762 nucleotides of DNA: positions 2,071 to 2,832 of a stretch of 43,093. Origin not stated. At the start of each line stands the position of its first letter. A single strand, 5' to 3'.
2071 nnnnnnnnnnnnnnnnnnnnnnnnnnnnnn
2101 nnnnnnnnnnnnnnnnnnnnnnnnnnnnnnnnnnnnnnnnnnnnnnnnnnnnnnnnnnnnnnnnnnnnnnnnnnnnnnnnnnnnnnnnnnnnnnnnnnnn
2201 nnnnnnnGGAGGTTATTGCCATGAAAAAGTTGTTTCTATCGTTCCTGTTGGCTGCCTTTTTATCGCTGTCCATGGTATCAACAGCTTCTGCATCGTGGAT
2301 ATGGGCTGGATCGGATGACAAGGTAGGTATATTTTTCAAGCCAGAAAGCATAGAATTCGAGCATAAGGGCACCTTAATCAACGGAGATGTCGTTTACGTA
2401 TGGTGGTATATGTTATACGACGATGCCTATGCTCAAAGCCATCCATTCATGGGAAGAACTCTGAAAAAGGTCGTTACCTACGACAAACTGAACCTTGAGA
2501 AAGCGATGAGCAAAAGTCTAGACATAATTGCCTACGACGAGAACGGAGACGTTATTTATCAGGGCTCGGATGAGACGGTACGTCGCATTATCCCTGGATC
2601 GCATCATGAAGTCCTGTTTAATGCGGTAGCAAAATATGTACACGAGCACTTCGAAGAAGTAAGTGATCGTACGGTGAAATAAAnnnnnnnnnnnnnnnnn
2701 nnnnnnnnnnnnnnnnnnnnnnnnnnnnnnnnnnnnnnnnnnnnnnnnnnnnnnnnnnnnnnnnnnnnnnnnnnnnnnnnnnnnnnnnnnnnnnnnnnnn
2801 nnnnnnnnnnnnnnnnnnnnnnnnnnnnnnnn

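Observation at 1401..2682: Cargo nuclease (GIY-YIG + DUF4357) and secreted protein inserted in the lysogeny module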

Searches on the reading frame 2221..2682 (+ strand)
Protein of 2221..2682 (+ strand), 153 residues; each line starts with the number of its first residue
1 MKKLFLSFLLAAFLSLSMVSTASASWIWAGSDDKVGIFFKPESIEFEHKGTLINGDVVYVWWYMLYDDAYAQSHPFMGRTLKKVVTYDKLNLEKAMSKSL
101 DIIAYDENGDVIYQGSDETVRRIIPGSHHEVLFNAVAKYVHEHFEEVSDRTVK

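Call 3: search_protein_families(library=pfam, proteins=[window:2221-2682:+], max_evalue=0.1)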
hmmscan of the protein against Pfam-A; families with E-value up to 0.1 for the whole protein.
window:2221-2682:+ (153 aa): 1 family
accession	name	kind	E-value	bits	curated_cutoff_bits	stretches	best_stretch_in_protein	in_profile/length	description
PF16747.10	Adhesin_E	-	0.0012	19.5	23.7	1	28-136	3-107/109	Surface-adhesin protein E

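Call 4: search_protein_families(library=padloc, proteins=[window:2221-2682:+], max_evalue=0.1)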
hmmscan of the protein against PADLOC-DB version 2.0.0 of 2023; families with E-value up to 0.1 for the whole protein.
window:2221-2682:+ (153 aa): 0 families

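Call 5: search_protein_families(library=phrogs, proteins=[window:2221-2682:+], max_evalue=0.01)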
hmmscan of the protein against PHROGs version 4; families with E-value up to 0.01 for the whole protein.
window:2221-2682:+ (153 aa): 1 family
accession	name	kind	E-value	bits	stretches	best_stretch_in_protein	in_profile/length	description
phrog_32801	-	unknown function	0.00054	21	0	1-47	1-47/136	-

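Call 6: search_protein_families(library=ncbifam, proteins=[window:2221-2682:+], max_evalue=0.1)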
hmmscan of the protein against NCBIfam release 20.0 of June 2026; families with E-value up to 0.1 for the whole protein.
window:2221-2682:+ (153 aa): 0 families

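Call 11: find_homologous_proteins(query=window:2221-2682:+)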
Query window:2221-2682:+ (153 aa): 13 proteins with E <= 0.001 among 55 candidates.
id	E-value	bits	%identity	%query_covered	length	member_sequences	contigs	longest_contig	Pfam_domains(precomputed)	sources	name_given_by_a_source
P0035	1.9e-92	325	95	100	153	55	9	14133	-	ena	-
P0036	1.5e-85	303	85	100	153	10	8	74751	-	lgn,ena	-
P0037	1.8e-85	302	89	100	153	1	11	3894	-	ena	-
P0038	1.7e-83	296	84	100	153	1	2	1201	-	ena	-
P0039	4.1e-79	282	82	100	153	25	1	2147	-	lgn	-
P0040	1.1e-72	261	76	100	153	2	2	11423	-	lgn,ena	-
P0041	1.6e-72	260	76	100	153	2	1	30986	-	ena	-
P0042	1.8e-72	260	77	100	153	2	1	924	-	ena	-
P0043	5.5e-71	255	75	100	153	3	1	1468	-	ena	-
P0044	1.4e-65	238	87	82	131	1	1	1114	-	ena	-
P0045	1.6e-65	238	73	100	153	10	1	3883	-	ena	-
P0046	4.1e-65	236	68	99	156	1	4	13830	-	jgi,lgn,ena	jgi:hypothetical protein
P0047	8.3e-63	229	66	99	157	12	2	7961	-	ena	-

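Call 14: find_encoding_contigs(protein=P0036, flank=6000, max_places=5)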
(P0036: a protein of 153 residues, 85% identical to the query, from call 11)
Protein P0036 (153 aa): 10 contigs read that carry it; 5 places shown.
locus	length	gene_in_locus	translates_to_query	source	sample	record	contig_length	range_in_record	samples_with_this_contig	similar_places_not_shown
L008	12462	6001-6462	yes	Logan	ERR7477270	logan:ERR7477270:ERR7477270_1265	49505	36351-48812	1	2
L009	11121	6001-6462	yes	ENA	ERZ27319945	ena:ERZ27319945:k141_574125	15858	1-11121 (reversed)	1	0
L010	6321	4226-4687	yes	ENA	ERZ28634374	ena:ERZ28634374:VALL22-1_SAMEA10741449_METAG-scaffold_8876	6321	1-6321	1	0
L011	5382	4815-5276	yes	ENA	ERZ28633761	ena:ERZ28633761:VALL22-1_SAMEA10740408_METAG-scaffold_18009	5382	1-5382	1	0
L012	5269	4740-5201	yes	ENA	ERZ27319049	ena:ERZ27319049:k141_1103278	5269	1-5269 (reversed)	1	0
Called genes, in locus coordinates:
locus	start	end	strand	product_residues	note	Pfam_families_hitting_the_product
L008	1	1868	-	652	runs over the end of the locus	PF13175:AAA_15, PF13476:AAA_23 (faint), PF16326:ABC_tran_CTD (faint)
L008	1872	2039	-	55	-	-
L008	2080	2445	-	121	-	-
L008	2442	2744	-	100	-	-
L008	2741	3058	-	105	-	PF01476:LysM (faint)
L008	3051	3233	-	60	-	-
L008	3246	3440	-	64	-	PF21841:DUF6900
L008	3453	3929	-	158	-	-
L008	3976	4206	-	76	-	PF12844:HTH_19 (weak), PF13443:HTH_26 (weak), PF01381:HTH_3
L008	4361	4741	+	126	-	PF12844:HTH_19 (weak), PF13560:HTH_31 (weak), PF01381:HTH_3, PF13443:HTH_26 (faint)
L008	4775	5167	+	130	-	PF06114:Peptidase_M78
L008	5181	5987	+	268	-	PF14267:DUF4357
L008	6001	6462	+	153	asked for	-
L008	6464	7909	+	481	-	PF00239:Resolvase, PF07508:Recombinase, PF13408:Zn_ribbon_recom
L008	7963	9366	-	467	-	PF01938:TRAM, PF05958:tRNA_U5-meth_tr, PF05175:MTS (weak), PF03602:Cons_hypoth95 (weak), PF08241:Methyltransf_11 (faint), PF09445:Methyltransf_15, PF13649:Methyltransf_25, PF13847:Methyltransf_31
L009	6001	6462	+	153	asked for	-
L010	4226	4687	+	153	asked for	-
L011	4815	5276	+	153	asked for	-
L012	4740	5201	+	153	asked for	-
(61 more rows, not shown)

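Call 32: search_protein_representatives(protein=window:2221-2682:+)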
Query: 153 residues. Proteins with E-value up to 0.001 (for the whole library): 43; up to 1e-10: 8; up to 1e-30: 1. The best 43 are listed.
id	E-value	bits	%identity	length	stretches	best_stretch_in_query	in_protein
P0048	2.5e-39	151.0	46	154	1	1-151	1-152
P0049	7.2e-26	107.3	37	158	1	8-152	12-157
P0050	1.4e-16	77.2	62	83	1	1-63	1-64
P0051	1.8e-16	76.8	34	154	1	9-150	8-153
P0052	1.1e-12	64.6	33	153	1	11-151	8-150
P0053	6.5e-12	62.0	33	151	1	2-151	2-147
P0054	1.3e-11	61.0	36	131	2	82-153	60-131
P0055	7.5e-11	58.5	33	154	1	3-151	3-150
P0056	1.4e-10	57.6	80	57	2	126-153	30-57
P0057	3.0e-10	56.6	42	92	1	9-89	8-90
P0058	2.7e-09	53.5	30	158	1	2-152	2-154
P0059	3.1e-09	53.3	30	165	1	4-151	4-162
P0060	7.2e-09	52.1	63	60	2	1-45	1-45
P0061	2.0e-08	50.7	30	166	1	1-151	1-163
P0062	2.1e-08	50.6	34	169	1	1-141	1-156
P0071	6.1e-07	45.9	27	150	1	9-148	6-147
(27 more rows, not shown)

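Call 38: search_protein_families(library=pfam, alignment_id=A2, max_evalue=0.01)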
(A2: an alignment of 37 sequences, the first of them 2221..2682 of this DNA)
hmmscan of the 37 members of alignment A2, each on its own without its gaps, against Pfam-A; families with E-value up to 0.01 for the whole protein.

A. member 1, window:2221-2682:+ (153 aa): 1 family
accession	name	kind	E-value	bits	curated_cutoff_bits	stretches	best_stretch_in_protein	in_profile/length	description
PF16747.10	Adhesin_E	-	0.0012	19.5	23.7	1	28-136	3-107/109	Surface-adhesin protein E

B. families by the number of members that match (of 37 scanned): 4 families
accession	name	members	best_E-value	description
PF16747.10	Adhesin_E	16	1.8e-08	Surface-adhesin protein E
PF22111.2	MtrC-MtrF_N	1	0.0044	Decaheme cytochrome c component MtrC/MtrF N-terminal domain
PF21312.3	ORC1_wHTH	1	0.0074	Origin recognition complex subunit 1 C-terminal winged HTH domain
PF21525.2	Nlp36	1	0.008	Neuropeptide-like peptide 36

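Call 39: search_solved_structures(query=A2, max_evalue=1, show_alignments=2)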
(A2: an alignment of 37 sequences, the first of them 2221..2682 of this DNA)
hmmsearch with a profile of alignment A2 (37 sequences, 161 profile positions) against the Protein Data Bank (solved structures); distinct sequences matched with E-value up to 1: 1.
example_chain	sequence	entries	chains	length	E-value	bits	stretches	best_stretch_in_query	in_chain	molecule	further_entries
7uoo_W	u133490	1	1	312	0.19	14.8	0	84-124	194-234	Ribosome assembly factor MRT4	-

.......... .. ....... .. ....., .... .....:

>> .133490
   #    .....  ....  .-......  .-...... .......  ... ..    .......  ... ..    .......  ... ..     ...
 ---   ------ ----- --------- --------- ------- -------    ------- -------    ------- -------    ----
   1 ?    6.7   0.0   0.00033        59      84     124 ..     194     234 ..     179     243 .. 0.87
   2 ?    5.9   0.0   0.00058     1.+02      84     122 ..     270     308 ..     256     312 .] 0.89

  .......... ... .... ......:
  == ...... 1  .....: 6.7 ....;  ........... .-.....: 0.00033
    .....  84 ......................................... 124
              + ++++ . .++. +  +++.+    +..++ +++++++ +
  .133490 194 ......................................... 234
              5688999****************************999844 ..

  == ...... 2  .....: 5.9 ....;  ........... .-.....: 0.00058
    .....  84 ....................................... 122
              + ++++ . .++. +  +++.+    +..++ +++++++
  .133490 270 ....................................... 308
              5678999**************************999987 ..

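Call 42: predict_structure(alignment_id=A2)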
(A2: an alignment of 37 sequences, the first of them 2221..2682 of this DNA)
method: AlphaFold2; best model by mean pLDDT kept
length: 153 residues; sequences in the alignment: 37
mean_pLDDT: 92.3   pTM: 0.80
mean pLDDT of the five models: 92.3, 91.9, 91.6, 91.6, 90.3
residues with pLDDT >= 90: 127; 70-90: 14; 50-70: 12; < 50: 0
segments of 3 or more residues with pLDDT < 50: none
pLDDT, mean of each block of 10 residues (from residue 1): 73 68 80 97 97 97 97 95 98 98 97 96 97 98 97 90
secondary structure, 60 per line:
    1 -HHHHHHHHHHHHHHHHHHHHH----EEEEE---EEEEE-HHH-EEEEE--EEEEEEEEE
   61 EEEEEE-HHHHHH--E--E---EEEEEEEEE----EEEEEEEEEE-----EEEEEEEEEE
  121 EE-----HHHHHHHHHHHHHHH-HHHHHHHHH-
elements in order: H2-22 E27-31 E35-39 E45-49 E52-66 H68-73 E83-91 E96-105 E111-122 H128-142 H144-152

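Call 52: find_encoding_contigs(protein=P0048, flank=6000, max_places=4)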
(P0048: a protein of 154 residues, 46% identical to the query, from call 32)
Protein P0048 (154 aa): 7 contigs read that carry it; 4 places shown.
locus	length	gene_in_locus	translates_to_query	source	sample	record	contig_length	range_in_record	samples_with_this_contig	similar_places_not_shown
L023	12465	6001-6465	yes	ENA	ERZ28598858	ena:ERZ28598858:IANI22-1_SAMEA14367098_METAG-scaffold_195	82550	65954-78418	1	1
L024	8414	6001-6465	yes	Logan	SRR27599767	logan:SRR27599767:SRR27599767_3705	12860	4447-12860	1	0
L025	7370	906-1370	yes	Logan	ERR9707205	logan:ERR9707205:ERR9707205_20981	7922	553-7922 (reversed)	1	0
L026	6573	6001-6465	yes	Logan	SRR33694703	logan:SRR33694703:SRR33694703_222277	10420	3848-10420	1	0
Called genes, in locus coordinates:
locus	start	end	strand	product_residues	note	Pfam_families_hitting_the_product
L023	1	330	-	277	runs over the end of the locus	PF03837:RecT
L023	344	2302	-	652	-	PF13175:AAA_15 (weak), PF13476:AAA_23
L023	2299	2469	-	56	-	-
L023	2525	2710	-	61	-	-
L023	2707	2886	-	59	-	-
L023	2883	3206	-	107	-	PF01476:LysM (weak)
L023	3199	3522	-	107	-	-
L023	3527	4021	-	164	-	-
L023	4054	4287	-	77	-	PF01381:HTH_3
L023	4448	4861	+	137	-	PF12844:HTH_19, PF01381:HTH_3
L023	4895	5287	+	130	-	PF06114:Peptidase_M78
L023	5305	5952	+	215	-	-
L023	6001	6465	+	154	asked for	-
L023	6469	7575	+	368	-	PF14659:Phage_int_SAM_3 (weak), PF00589:Phage_integrase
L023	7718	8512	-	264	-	PF02463:SMC_N (weak), PF00005:ABC_tran, PF13304:AAA_21 (faint)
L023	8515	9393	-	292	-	PF02653:BPD_transp_2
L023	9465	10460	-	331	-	PF04392:ABC_sub_bind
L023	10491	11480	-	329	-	PF04392:ABC_sub_bind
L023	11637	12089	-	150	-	PF01592:NifU_N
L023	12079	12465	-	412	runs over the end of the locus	PF00266:Aminotran_5, PF01041:DegT_DnrJ_EryC1 (weak), PF01212:Beta_elim_lyase (weak), PF01053:Cys_Met_Meta_PP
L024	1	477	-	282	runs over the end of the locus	PF03837:RecT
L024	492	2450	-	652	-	PF02463:SMC_N (weak), PF13175:AAA_15 (faint), PF13476:AAA_23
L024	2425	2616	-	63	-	-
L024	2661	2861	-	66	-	-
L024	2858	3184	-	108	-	PF01476:LysM (weak)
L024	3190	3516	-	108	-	-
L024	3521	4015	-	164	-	-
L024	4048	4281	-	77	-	PF01381:HTH_3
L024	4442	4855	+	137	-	PF12844:HTH_19, PF01381:HTH_3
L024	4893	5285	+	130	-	PF06114:Peptidase_M78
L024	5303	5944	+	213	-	-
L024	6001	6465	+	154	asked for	-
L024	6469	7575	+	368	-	PF14659:Phage_int_SAM_3 (weak), PF00589:Phage_integrase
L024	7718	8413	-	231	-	?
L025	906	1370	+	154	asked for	-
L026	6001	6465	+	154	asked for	-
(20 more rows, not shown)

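Call 53: find_encoding_contigs(protein=P0052, flank=6000, max_places=4)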
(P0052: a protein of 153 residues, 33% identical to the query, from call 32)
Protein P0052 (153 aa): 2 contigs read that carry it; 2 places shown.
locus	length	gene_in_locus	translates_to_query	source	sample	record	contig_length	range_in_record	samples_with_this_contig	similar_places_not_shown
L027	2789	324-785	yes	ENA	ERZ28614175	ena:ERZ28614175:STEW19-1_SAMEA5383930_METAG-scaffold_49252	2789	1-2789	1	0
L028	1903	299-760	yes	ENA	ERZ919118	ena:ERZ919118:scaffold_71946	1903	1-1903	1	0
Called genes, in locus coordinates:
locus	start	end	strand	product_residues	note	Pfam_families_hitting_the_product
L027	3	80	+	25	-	?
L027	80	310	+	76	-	-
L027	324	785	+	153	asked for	PF16747:Adhesin_E (weak)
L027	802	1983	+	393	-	PF14659:Phage_int_SAM_3, PF00589:Phage_integrase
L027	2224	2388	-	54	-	-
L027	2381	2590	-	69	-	-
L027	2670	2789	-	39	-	?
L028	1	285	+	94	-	?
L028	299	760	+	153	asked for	PF16747:Adhesin_E (weak)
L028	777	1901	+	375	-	?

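Call 54: search_protein_families(library=padloc, proteins=[L023:5305-5952:+, L024:5303-5944:+, L027:80-310:+], max_evalue=0.1)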
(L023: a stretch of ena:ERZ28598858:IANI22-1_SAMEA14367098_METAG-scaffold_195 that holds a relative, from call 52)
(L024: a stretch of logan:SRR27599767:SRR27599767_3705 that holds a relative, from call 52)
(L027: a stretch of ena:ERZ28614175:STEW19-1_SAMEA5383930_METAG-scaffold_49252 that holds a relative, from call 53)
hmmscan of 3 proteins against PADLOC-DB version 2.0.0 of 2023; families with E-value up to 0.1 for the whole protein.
L023:5305-5952:+ (215 aa): 0 families

L024:5303-5944:+ (213 aa): 0 families

L027:80-310:+ (76 aa): 0 families

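Call 55: search_protein_families(library=pfam, proteins=[L023:5305-5952:+, L024:5303-5944:+, L027:80-310:+], max_evalue=0.1)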
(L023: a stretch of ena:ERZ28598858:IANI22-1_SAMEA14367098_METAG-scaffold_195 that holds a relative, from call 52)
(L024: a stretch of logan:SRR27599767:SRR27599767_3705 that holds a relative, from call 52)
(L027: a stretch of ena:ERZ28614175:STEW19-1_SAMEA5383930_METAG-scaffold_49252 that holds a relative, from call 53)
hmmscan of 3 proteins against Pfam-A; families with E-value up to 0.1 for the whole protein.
L023:5305-5952:+ (215 aa): 0 families

L024:5303-5944:+ (213 aa): 1 family
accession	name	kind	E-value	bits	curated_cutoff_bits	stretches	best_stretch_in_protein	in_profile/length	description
PF24905.1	TTC3_9th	-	0.042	14.1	27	1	82-100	7-25/60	TTC3, helical domain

L027:80-310:+ (76 aa): 0 families

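Call 76: find_encoding_contigs(protein=P0061, flank=5000, max_places=3)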
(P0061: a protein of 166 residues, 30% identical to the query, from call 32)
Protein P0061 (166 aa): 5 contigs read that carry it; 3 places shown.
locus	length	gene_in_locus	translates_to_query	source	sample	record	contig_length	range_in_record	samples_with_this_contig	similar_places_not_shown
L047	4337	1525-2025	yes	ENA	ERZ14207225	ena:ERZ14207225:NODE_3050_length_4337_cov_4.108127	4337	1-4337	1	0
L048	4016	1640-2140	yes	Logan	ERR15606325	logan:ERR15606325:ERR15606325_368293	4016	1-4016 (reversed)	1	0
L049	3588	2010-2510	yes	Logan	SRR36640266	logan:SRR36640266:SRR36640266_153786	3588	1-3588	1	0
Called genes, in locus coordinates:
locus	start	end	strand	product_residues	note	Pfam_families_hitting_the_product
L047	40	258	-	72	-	-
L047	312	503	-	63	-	PF13560:HTH_31 (weak), PF01381:HTH_3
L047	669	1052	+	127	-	PF13560:HTH_31, PF01381:HTH_3, PF12844:HTH_19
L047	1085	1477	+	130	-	PF06114:Peptidase_M78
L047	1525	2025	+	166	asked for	-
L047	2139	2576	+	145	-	-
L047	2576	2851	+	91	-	-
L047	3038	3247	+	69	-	-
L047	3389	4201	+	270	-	PF00589:Phage_integrase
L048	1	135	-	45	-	?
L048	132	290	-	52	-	-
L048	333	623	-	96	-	-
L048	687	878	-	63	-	PF01381:HTH_3 (weak)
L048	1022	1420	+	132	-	PF01381:HTH_3, PF13443:HTH_26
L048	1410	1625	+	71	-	-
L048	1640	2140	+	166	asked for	-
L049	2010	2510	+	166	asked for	-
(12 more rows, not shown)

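Call 77: find_encoding_contigs(protein=P0071, flank=5000, max_places=3)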
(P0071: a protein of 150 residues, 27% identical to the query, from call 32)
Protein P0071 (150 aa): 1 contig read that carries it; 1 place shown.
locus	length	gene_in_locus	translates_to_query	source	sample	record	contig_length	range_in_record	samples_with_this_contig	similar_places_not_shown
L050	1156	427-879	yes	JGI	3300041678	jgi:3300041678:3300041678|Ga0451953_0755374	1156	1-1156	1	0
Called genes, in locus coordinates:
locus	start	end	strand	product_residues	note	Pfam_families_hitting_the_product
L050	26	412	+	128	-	PF01381:HTH_3 (weak)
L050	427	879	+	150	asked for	-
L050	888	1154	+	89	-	?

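Call 80: fold_search(model_id=the predicted structure, library=viral)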
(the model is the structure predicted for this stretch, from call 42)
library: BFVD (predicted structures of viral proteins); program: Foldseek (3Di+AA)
matches with E <= 10: 1198; with E <= 0.001: 6
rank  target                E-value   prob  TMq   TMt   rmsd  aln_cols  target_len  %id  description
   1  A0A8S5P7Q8            3.0e-27  1.00  0.88  0.88   2.1       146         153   94  Uncharacterized protein [Myoviridae sp. ctiil21]
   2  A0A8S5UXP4            9.5e-09  1.00  0.60  0.67   6.6       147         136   22  Surface-adhesin protein E [Podoviridae sp. ctW0z17]
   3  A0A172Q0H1            2.2e-06  1.00  0.59  0.61  16.2       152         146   15  Surface-adhesin protein E-like domain-containing protein [Acinetobacter phage vB_AbaM_ME3]
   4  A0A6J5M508            6.9e-06  1.00  0.56  0.58   4.0       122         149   15  Uncharacterized protein [uncultured Caudovirales phage]
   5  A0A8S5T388            2.0e-05  1.00  0.56  0.66   5.3       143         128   12  Uncharacterized protein [Myoviridae sp. ctqfO1]
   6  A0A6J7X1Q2            3.5e-05  1.00  0.52  0.55   4.2       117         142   10  Uncharacterized protein [uncultured Caudovirales phage]
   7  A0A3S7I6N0            2.7e-03  1.00  0.44  0.37  15.9       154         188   12  (no name in the UniProt tables at hand)
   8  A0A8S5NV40            2.8e-03  0.98  0.32  0.34  11.9       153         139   12  Uncharacterized protein [Myoviridae sp. ctiu99]
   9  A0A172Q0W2            1.1e-02  1.00  0.32  0.43   6.0        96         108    9  Uncharacterized protein [Acinetobacter phage vB_AbaM_ME3]
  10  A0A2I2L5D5            1.3e-02  0.93  0.29  0.22  14.7       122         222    8  MORN-repeat protein [Orpheovirus IHUMI-LCC2]
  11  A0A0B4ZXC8            1.8e-02  0.80  0.30  0.17   7.2       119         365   13  Envelope glycoprotein I [Suid herpesvirus 1]
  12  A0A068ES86            2.0e-02  0.91  0.33  0.17   6.8       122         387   11  Envelope glycoprotein I [Falconid herpesvirus 1]
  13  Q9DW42                2.0e-02  0.33  0.22  0.09  16.8       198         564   11  Pr151.3 [Rat cytomegalovirus (strain Maastricht)]
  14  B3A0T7                2.3e-02  0.72  0.29  0.22   6.9       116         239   13  Envelope glycoprotein I (Fragment) [Suid herpesvirus 1]
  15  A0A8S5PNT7            2.5e-02  0.82  0.32  0.23  14.6       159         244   11  Uncharacterized protein [Myoviridae sp. ctLjW1]
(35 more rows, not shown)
